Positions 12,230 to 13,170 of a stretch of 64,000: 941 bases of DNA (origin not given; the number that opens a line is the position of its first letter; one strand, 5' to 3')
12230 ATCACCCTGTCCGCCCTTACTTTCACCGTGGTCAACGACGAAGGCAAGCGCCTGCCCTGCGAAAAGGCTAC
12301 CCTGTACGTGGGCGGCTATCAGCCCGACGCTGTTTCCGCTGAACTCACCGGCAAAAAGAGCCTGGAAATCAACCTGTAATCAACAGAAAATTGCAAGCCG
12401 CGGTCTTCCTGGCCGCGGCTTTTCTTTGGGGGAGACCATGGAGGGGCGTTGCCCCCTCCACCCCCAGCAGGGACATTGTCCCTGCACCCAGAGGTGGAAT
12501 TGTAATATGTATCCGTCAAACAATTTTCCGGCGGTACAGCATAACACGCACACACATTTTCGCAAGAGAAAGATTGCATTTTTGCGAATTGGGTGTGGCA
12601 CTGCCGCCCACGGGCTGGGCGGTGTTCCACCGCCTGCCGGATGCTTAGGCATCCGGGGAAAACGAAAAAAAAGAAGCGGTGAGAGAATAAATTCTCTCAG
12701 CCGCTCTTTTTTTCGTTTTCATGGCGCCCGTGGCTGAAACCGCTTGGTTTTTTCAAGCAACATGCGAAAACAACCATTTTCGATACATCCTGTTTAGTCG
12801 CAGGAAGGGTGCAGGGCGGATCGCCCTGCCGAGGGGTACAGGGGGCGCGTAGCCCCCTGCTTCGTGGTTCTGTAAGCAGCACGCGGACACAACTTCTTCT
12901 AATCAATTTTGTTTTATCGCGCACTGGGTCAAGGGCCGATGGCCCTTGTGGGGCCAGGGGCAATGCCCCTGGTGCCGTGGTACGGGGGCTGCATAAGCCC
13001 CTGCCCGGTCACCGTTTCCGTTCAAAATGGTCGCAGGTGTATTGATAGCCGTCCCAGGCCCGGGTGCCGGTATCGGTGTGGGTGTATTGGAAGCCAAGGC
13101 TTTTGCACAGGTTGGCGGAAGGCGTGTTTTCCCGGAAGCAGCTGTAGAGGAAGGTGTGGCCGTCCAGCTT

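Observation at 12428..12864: Compensatory base-pair changes between repeat copies indicate selection on secondary structure, not primary sequence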

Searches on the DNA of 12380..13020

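Call 23: search_rna_families(source=window, start=12380, end=13020, threshold=evalue, max_evalue=5)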
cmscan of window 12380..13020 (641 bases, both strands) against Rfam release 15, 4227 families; matches with E-value up to 5: 27.
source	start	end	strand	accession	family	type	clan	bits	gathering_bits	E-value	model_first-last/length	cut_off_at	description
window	12653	12724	+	RF03598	MIR6024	Gene; miRNA;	-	24.9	72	0.011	1-99/99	no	MIR6024 microRNA precursor family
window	12926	13007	+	RF00946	mir-1225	Gene; miRNA;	-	22.6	91.5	0.62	1-90/90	no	mir-1225 microRNA precursor family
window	12657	12721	+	RF03792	MIR6462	Gene; miRNA;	-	22.4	96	0.2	1-119/119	no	MIR6462 microRNA precursor family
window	12658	12720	-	RF03774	mir-2110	Gene; miRNA;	-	22.3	90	0.16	1-75/75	no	mir-2110 microRNA precursor family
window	12651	12718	-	RF00362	Pospi_RY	Cis-reg;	-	21.8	40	0.17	1-79/79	no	Pospiviroid RY motif stem loop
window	12660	12789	-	RF01606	plasmodium_snoR31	Gene; snRNA; snoRNA; HACA-box;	-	21.7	60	2.1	1-145/145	no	small nucleolar RNA snoR31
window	12649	12725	-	RF00834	mir-268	Gene; miRNA;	-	21.4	47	0.31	1-89/89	no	mir-268 microRNA precursor family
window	12657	12721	+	RF00036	RRE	Cis-reg;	-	19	104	0.002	1-337/337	no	HIV Rev response element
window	12648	12728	+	RF03522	mir-4850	Gene; miRNA;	-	18.9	93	0.62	1-89/89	no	mir-4850 microRNA precursor family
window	12380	12471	+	RF02859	Arrc11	Gene; sRNA;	-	18.8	52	1.5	77-175/175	5'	Actinobacillus sRNA 11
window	12658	12720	+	RF03778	mir-483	Gene; miRNA;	-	17.4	60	1.9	7-68/75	no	mir-483 microRNA precursor family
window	12933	13000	+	RF03293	mir-4672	Gene; miRNA;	-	17.2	98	2.2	1-81/81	no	mir-4672 microRNA precursor family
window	12656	12723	+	RF00649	mir-128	Gene; miRNA;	-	16.9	49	0.41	1-83/83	no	mir-128 microRNA precursor family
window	12380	12434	+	RF00519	suhB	Gene; sRNA;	CL00108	16.7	41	0.82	25-77/77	5'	Makes More Granules Regulator RNA (mmgR)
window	12380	12427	+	RF02869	ncS025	Gene; sRNA;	-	16.7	46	2.2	39-85/85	5'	Burkholderia sRNA 25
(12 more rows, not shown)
